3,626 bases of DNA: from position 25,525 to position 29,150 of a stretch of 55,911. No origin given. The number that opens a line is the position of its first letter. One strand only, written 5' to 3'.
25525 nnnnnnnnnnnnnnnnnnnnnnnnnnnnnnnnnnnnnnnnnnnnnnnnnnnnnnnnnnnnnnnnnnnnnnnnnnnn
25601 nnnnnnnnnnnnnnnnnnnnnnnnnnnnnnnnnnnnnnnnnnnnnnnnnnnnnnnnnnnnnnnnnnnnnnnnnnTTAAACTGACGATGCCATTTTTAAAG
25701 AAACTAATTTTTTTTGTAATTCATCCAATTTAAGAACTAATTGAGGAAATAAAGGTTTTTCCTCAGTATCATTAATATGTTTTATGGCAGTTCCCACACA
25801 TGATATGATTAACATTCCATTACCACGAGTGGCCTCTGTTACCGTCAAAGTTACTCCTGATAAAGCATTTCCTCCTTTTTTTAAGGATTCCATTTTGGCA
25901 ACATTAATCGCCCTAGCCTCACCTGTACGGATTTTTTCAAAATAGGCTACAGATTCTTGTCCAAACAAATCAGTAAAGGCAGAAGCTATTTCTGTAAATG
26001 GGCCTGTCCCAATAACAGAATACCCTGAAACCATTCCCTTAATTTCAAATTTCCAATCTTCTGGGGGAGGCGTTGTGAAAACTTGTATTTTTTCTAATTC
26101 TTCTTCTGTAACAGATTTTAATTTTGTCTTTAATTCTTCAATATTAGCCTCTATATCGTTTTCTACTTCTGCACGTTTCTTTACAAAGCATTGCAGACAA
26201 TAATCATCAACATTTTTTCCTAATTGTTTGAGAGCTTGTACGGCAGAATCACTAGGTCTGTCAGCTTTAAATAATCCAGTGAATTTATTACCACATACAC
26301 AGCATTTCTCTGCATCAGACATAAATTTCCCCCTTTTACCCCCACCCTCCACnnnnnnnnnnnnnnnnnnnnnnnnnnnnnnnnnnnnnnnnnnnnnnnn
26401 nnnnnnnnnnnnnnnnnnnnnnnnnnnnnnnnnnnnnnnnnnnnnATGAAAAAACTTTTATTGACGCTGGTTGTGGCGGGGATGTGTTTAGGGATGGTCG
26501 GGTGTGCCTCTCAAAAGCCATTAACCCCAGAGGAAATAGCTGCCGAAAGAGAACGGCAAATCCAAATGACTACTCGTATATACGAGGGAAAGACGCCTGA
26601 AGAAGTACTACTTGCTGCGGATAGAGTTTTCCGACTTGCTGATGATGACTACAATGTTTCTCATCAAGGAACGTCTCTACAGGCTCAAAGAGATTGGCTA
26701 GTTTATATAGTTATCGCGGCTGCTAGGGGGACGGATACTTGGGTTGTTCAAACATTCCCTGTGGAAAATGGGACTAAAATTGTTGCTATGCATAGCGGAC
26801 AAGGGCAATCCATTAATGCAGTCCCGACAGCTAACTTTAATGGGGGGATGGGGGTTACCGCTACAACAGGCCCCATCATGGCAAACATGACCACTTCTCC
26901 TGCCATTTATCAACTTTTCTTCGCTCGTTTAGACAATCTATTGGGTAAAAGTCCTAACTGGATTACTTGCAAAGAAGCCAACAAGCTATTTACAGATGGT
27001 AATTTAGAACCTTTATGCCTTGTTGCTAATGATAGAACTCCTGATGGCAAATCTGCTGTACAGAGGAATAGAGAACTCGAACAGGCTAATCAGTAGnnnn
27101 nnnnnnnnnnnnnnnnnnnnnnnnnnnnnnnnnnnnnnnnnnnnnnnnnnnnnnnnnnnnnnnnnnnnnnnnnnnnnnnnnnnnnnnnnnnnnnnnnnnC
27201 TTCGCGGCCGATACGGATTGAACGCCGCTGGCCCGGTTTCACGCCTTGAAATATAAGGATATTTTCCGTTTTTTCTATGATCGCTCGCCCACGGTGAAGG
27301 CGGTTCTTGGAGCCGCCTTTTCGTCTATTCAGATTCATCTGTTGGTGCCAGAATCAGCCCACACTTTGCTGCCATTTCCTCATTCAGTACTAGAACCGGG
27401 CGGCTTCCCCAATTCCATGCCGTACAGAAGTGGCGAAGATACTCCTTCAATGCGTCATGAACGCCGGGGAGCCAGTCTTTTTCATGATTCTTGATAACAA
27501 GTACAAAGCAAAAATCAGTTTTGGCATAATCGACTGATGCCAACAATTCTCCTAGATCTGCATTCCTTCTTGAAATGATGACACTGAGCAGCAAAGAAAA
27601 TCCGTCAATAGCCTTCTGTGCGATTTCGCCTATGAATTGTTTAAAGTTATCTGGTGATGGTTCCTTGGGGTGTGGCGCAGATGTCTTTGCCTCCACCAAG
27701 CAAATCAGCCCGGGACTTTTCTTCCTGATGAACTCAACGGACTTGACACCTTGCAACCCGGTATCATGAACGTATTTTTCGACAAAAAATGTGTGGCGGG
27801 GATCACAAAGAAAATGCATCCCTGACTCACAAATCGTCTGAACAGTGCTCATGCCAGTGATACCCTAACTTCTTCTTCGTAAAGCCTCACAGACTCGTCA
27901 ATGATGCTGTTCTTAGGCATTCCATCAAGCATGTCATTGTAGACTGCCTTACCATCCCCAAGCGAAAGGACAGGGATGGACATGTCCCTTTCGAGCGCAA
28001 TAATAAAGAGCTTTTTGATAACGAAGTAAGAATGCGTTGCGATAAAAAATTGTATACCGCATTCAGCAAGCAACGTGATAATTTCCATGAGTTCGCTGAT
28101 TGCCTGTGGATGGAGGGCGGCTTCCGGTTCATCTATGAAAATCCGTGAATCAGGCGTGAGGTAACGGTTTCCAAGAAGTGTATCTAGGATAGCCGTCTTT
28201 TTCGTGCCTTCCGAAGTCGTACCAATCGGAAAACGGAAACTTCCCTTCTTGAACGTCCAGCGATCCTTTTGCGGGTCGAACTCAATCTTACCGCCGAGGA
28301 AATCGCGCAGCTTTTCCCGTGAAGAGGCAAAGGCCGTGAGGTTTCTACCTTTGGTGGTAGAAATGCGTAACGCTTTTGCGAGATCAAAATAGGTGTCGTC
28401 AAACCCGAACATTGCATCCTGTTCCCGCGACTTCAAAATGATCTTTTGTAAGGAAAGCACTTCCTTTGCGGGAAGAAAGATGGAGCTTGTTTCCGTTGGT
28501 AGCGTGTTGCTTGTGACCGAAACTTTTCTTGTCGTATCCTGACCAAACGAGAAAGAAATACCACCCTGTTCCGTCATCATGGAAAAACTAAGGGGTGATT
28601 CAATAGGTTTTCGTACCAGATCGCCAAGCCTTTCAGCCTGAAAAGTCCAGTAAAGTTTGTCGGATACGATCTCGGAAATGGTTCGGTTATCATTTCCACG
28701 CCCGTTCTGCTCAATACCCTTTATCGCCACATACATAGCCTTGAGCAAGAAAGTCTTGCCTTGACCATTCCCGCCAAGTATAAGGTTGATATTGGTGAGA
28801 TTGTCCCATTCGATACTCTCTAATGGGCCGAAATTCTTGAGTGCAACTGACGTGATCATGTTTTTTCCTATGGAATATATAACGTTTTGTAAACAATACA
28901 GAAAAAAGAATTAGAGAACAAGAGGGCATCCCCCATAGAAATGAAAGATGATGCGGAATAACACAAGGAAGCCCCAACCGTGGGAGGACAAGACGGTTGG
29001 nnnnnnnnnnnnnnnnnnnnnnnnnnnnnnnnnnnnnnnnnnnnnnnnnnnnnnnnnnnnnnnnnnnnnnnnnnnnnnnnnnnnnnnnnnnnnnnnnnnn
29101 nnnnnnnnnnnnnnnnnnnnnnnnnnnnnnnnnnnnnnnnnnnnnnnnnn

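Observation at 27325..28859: ABC-type AAA ATPase plus small PD-(D/E)xK-like partner, translationally coupled: candidate phage-borne defence or abortive-infection module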

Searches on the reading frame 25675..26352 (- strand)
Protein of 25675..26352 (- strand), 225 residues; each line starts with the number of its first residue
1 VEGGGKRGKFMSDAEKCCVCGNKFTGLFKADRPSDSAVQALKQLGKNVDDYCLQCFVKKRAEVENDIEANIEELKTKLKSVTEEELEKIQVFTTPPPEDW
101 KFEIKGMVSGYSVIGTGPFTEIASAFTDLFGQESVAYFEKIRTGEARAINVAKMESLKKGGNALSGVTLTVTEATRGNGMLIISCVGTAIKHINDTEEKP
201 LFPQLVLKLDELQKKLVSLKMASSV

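Call 3: search_protein_families(library=pfam, proteins=[window:25675-26352:-], max_evalue=0.1)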
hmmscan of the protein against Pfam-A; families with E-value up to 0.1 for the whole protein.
window:25675-26352:- (225 aa): 3 families
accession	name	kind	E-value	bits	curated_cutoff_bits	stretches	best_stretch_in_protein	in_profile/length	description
PF01906.23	YbjQ_1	-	7.2e-12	46.3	23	1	92-191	4-102/103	Putative heavy-metal-binding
PF17979.7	zf-CRD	-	0.0056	17.4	26.3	1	11-91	35-115/158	Cysteine rich domain with multizinc binding regions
PF10782.14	zf-C2HCIx2C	-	0.018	15.4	19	1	38-62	4-28/58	Zinc-finger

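Call 4: search_protein_families(library=padloc, proteins=[window:25675-26352:-], max_evalue=0.1)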
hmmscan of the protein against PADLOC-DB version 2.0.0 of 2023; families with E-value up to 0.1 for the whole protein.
window:25675-26352:- (225 aa): 1 family
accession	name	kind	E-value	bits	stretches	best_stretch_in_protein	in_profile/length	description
PDLC03859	LmuB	-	0.0079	13.4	1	13-84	330-389/611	-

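Call 5: search_protein_families(library=ncbifam, proteins=[window:25675-26352:-], max_evalue=0.1)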
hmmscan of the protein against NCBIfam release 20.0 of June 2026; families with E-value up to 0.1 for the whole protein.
window:25675-26352:- (225 aa): 6 families
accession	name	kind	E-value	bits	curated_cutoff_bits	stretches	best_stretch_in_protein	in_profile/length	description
NF002776.0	PRK02877.1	equivalog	3.7e-09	36.7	160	1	91-191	3-104/107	hypothetical protein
NF002224.0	PRK01119.1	equivalog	3.7e-07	30.1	169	1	102-191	15-104/110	putative heavy metal-binding protein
NF009495.0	PRK12855.1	subfamily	1.1e-05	25.7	180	1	107-191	20-102/103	hypothetical protein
NF009496.0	PRK12856.1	subfamily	1.6e-05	25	177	1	106-191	19-102/103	hypothetical protein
NF003323.0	PRK04334.1-3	equivalog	0.014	14.8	271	1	51-136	32-118/250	hypothetical protein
NF002989.0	PRK03732.1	equivalog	0.035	14.2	181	1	85-190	4-108/114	hypothetical protein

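Call 6: search_protein_families(library=phrogs, proteins=[window:25675-26352:-], max_evalue=0.1)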
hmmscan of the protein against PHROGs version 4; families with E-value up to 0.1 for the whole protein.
window:25675-26352:- (225 aa): 2 families
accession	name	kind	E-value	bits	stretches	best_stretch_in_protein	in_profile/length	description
phrog_15412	-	unknown function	1e-13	52.7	1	48-191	16-154/159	-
phrog_34518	-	unknown function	0.06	13.3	1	59-106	363-407/409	-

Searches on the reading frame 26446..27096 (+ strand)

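Call 3: search_protein_families(library=pfam, proteins=[window:26446-27096:+], max_evalue=0.1)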
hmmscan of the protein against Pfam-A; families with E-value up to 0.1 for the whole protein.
window:26446-27096:+ (216 aa): 1 family
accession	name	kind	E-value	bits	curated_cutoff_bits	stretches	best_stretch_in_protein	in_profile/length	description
PF23429.1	DUF7116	-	0.07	13.5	27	0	68-95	12-39/99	Family of unknown function (DUF7116)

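Call 4: search_protein_families(library=padloc, proteins=[window:26446-27096:+], max_evalue=0.1)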
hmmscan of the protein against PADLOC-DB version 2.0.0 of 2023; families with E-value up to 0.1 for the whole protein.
window:26446-27096:+ (216 aa): 0 families

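Call 5: search_protein_families(library=ncbifam, proteins=[window:26446-27096:+], max_evalue=0.1)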
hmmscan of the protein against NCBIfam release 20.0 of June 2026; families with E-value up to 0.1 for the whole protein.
window:26446-27096:+ (216 aa): 3 families
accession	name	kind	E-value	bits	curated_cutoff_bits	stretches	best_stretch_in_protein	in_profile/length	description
NF053514.2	JUQZ_fam_ocin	equivalog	0.071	13.4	40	0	1-43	1-44/107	BLB8/JUQZ-1 family protein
NF050142.1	PG1828_fam_lipo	equivalog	0.072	13.8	50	0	1-24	1-23/59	PG1828 family lipoprotein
NF053585.1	OMP_LP_YfiB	equivalog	0.095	12.6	128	0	7-78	10-82/163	outer membrane lipoprotein YfiB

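Call 6: search_protein_families(library=phrogs, proteins=[window:26446-27096:+], max_evalue=0.1)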
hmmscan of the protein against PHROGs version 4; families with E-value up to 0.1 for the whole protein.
window:26446-27096:+ (216 aa): 2 families
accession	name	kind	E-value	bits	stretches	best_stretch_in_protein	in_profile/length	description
phrog_2316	-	unknown function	0.025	15.4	1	1-48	1-51/191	-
phrog_3135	-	unknown function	0.026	15.8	1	1-53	1-46/114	-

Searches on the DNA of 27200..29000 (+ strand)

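Call 8: search_dna_similar(query=window:27200-29000:+, collection=phages, mode=near, max_rows=20)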
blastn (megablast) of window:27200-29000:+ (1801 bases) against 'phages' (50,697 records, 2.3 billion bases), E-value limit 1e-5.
No match.

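Call 9: search_dna_similar(query=window:27200-29000:+, collection=ecoli_genomes, mode=near, max_rows=20)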
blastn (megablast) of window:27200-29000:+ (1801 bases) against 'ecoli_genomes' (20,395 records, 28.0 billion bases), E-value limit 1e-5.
No match.

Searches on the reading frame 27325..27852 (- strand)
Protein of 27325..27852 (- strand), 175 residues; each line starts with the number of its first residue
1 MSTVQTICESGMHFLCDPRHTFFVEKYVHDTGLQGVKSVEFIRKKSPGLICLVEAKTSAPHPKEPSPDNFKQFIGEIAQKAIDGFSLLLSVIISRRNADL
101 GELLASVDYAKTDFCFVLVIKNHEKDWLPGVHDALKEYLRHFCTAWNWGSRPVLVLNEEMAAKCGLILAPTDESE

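Call 3: search_protein_families(library=pfam, proteins=[window:27325-27852:-], max_evalue=0.1)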
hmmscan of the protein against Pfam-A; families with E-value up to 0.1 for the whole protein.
window:27325-27852:- (175 aa): 0 families

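Call 4: search_protein_families(library=padloc, proteins=[window:27325-27852:-], max_evalue=0.1)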
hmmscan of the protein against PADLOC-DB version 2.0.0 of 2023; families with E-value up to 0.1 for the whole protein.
window:27325-27852:- (175 aa): 5 families
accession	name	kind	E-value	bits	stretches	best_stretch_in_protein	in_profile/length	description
PDLC04221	HEC-02B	-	7.7e-40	134.5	1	2-167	2-169/171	-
PDLC04225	HEC-02B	-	3.5e-20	70.7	1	9-167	7-172/173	-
PDLC04223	HEC-02B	-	7.8e-10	37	1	7-166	3-164/168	-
PDLC04222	HEC-02B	-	1.1e-09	36.8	1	5-167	4-161/162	-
PDLC04230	HEC-02B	-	1.6e-09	36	1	74-163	111-200/205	-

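Call 5: search_protein_families(library=ncbifam, proteins=[window:27325-27852:-], max_evalue=0.1)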
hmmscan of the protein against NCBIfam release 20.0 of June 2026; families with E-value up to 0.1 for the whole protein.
window:27325-27852:- (175 aa): 0 families

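Call 6: search_protein_families(library=phrogs, proteins=[window:27325-27852:-], max_evalue=0.1)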
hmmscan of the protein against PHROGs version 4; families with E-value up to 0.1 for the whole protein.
window:27325-27852:- (175 aa): 1 family
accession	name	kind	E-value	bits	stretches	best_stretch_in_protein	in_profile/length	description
phrog_31332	-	unknown function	0.048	14.7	0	120-145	29-54/62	-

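Call 18: find_homologous_proteins(query=window:27325-27852:-, max_evalue=0.001)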
Query window:27325-27852:- (175 aa): 14 proteins with E <= 0.001 among 87 candidates.
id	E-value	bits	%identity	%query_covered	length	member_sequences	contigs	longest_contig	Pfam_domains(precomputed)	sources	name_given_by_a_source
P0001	3.3e-110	384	97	100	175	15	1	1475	-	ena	-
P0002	3.4e-87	309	78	100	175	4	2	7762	-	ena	-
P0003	4.0e-87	309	77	100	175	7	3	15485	-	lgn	-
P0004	3.3e-82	293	74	100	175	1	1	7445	-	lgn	-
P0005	8.4e-81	288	75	100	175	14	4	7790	-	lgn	-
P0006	4.2e-80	286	74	100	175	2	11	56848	-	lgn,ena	-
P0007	4.6e-74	266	74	95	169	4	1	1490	-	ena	-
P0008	9.4e-72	259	70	100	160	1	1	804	-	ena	-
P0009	1.7e-70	255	69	97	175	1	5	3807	-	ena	-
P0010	1.1e-44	170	51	98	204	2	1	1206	-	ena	-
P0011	1.6e-44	170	65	74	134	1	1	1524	-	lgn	-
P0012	9.4e-34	135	40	98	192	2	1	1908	-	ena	-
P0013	2.0e-13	69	37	77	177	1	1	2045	-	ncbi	-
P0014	5.7e-11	61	36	76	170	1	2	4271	-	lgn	-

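Call 30: find_homologous_proteins(query=A1, max_evalue=0.001)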
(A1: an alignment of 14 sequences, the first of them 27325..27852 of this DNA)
Query A1 (14 sequences) (175 aa, profile of the alignment): 397 proteins with E <= 0.001 among 2906 candidates; the best 120 are listed.
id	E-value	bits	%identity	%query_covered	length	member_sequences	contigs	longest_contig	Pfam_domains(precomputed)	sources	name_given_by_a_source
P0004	4.8e-79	282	74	100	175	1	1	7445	-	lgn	-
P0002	8.5e-79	281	78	100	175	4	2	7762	-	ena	-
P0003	1.2e-78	281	77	100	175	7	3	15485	-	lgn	-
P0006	2.0e-77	277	74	100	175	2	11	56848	-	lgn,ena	-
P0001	5.4e-77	275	97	100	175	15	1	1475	-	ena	-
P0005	5.5e-77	275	75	100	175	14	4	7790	-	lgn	-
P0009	9.9e-75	268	69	97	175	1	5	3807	-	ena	-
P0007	1.2e-67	245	74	95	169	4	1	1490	-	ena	-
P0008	1.3e-64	235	70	100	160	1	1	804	-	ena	-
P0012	4.3e-64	233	40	98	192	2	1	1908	-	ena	-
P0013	7.9e-60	219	37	77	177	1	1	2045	-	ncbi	-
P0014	1.5e-57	212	36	76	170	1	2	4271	-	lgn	-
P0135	5.9e-47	177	30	93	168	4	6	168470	-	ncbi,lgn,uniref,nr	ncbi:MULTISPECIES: hypothetical protein [unclassified Pseudomonas]|uniref:hypothetical protein n=1 T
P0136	6.9e-45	171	30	93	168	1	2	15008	-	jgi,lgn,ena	-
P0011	7.7e-44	167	65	74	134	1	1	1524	-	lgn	-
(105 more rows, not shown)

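Call 40: predict_structure(alignment_id=A2)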
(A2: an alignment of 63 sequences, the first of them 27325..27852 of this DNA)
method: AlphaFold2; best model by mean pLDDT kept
length: 175 residues; sequences in the alignment: 63
mean_pLDDT: 93.4   pTM: 0.90
mean pLDDT of the five models: 93.4, 91.9, 91.7, 91.1, 91.1
residues with pLDDT >= 90: 151; 70-90: 18; 50-70: 4; < 50: 2
segments of 3 or more residues with pLDDT < 50: none
pLDDT, mean of each block of 10 residues (from residue 1): 86 95 96 95 96 97 85 98 98 91 92 98 95 98 97 97 93 55
secondary structure, 60 per line:
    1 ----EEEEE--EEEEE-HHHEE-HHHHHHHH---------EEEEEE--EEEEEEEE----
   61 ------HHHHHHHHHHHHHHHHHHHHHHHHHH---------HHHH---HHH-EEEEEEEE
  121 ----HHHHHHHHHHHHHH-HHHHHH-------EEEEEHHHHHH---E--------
elements in order: E5-9 E12-16 H24-31 E41-46 E49-56 H67-92 H102-105 E113-120 H125-138 H140-145 E153-157 H158-163

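Call 45: fold_search(model_id=the predicted structure, library=pdb)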
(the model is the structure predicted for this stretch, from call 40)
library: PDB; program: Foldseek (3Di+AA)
matches with E <= 10: 741; with E <= 0.001: 0
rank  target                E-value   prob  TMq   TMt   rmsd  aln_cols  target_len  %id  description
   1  3sp1_A                3.3e-02  0.13  0.15  0.10   9.4       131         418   14  Crystal structure of cysteinyl-tRNA synthetase (cysS) from Borrelia burgdorferi (released 2011-08-17)
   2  3sp1_B                7.1e-02  0.14  0.18  0.11   8.6       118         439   14  Crystal structure of cysteinyl-tRNA synthetase (cysS) from Borrelia burgdorferi (released 2011-08-17)
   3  8rfb                  1.4e-01  0.14  0.22  0.08  12.3       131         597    9  Cryo-EM structure of the R243C mutant of human Prolyl Endopeptidase-Like (PREPL) protein involved in Congenital myasthen (released 2024-09-04)
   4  9r2l_G                2.8e-01  0.18  0.20  0.25   9.6       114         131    9  De novo designed N37 protein fold (released 2025-05-14)
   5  4g6u_A                2.9e-01  0.20  0.29  0.25   9.3       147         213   13  CdiA-CT/CdiI toxin and immunity complex from Escherichia coli (released 2012-12-12)
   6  6pe0_A                3.3e-01  0.05  0.16  0.12  15.9       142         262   10  Msp1 (E214Q)-substrate complex (released 2020-02-12)
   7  9f9l_A                4.1e-01  0.10  0.24  0.22   9.4       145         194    9  Crystal structure of MUS81-EME1 bound by compound 16. (released 2024-07-03)
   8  6yxy_EQ               4.3e-01  0.15  0.19  0.09   8.5       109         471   10  State B of the Trypanosoma brucei mitoribosomal large subunit assembly intermediate (released 2020-10-14)
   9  7mcs_A                4.9e-01  0.02  0.14  0.13  13.3       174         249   10  Cryo-electron microscopy structure of TnsC(1-503)A225V bound to DNA (released 2022-02-23)
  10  5b3h_E                5.3e-01  0.13  0.25  0.13   8.0       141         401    8  The crystal structure of the JACKDAW/IDD10 bound to the heterodimeric SHR-SCR complex (released 2017-03-01)
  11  9o4k_A                5.3e-01  0.11  0.25  0.13   8.9       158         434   10  Cryo-EM Structure of the Arabidopsis GA3-GID1A-RGA-SLY1-ASK1 Complex (released 2025-07-23)
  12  7mq5                  5.3e-01  0.08  0.20  0.16   8.2       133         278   10  Crystal Structure of Putative Universal Stress Protein from Pseudomonas aeruginosa UCBPP-PA14 (released 2021-05-19)
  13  8q3y_A                5.6e-01  0.41  0.34  0.15   5.4       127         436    9  Crystal structure of apo Can2 from Thermoanaerobacter brockii (released 2023-11-22)
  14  1j24                  5.6e-01  0.07  0.21  0.26  10.9       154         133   12  Crystal structure of archaeal XPF/Mus81 homolog, Hef from Pyrococcus furiosus, nuclease domain, Ca cocrystal (released 2003-04-22)
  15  9g53_D                6.0e-01  0.08  0.20  0.10   7.5       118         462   14  The structure of Aspergillus fumigatus UDP-GlcNAc pyrophosphorylase in complex with a fragment (released 2025-07-30)
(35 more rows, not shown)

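Call 48: search_protein_families(library=pfam, alignment_id=A2, max_evalue=1)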
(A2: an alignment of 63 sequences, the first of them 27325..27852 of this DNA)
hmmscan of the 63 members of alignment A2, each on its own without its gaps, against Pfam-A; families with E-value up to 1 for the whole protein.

A. member 1, window:27325-27852:- (175 aa): 1 family
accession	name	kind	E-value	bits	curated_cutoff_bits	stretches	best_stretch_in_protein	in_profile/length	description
PF17314.7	DUF5360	-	0.21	12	25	1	112-155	8-50/127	Family of unknown function (DUF5360)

B. families by the number of members that match (of 63 scanned): 30 families (the first 25 are shown)
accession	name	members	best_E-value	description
PF20366.3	DUF6661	8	2.4e-06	Family of unknown function (DUF6661)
PF08378.17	NERD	6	0.0011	Nuclease-related domain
PF12328.13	Rpp20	5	0.0032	Rpp20 subunit of nuclear RNase MRP and P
PF01928.26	CYTH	4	0.0067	CYTH domain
PF14677.12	FANCI_S3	3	0.011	FANCI solenoid 3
PF01043.26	SecA_PP_bind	2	0.061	SecA preprotein cross-linking domain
PF02931.28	Neur_chan_LBD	1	0.01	Neurotransmitter-gated ion-channel ligand binding domain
PF06908.16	YpsA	1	0.017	YspA SLOG family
PF17098.10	Wtap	1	0.019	WTAP/Mum2p family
PF10657.14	RC-P840_PscD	1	0.025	Photosystem P840 reaction centre protein PscD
PF19953.4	EACC1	1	0.038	Effector Associated Constant Component 1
PF04990.17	RNA_pol_Rpb1_7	1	0.039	RNA polymerase Rpb1, domain 7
PF11871.13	DUF3391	1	0.045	Domain of unknown function (DUF3391)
PF22717.1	SNaCT10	1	0.077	Short NACHT-associated C-Terminal domain, family 10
PF23572.1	GH3_C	1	0.087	GH3 family C-terminal domain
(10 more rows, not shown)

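Call 50: search_solved_structures(query=A2, max_evalue=10)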
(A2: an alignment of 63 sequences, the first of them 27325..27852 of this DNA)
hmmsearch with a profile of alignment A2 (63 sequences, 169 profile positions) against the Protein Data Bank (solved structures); distinct sequences matched with E-value up to 10: 1.
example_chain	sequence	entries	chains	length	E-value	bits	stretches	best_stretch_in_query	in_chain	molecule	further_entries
4q16_A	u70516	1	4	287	0.79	12.4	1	89-167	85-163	NH(3)-dependent NAD(+) synthetase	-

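Call 93: search_protein_representatives(alignment_id=A7)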
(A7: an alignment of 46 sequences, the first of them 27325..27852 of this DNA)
Query: 46 sequences, 181 profile positions. Proteins with E-value up to 0.001 (for the whole library): 1246; up to 1e-10: 957; up to 1e-30: 414. The best 150 are listed.
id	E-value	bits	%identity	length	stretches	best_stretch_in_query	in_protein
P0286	6.7e-72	256.9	-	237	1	2-177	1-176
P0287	6.6e-66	237.4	-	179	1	2-177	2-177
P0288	2.9e-64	232.0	-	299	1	3-177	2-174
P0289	1.1e-63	230.2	-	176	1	1-178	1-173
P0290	1.9e-63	229.4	-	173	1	4-174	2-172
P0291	2.8e-63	228.8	-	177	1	1-174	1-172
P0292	1.0e-62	227.0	-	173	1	2-174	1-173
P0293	3.9e-62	225.1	-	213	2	71-174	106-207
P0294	8.9e-62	223.9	-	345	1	5-174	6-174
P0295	1.6e-61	223.1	-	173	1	1-174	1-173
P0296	9.8e-61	220.5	-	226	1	11-174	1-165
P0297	3.2e-60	218.8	-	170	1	1-174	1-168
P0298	1.2e-59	217.0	-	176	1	3-174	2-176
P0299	1.5e-59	216.7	-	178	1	1-175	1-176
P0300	4.1e-59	215.2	-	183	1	1-175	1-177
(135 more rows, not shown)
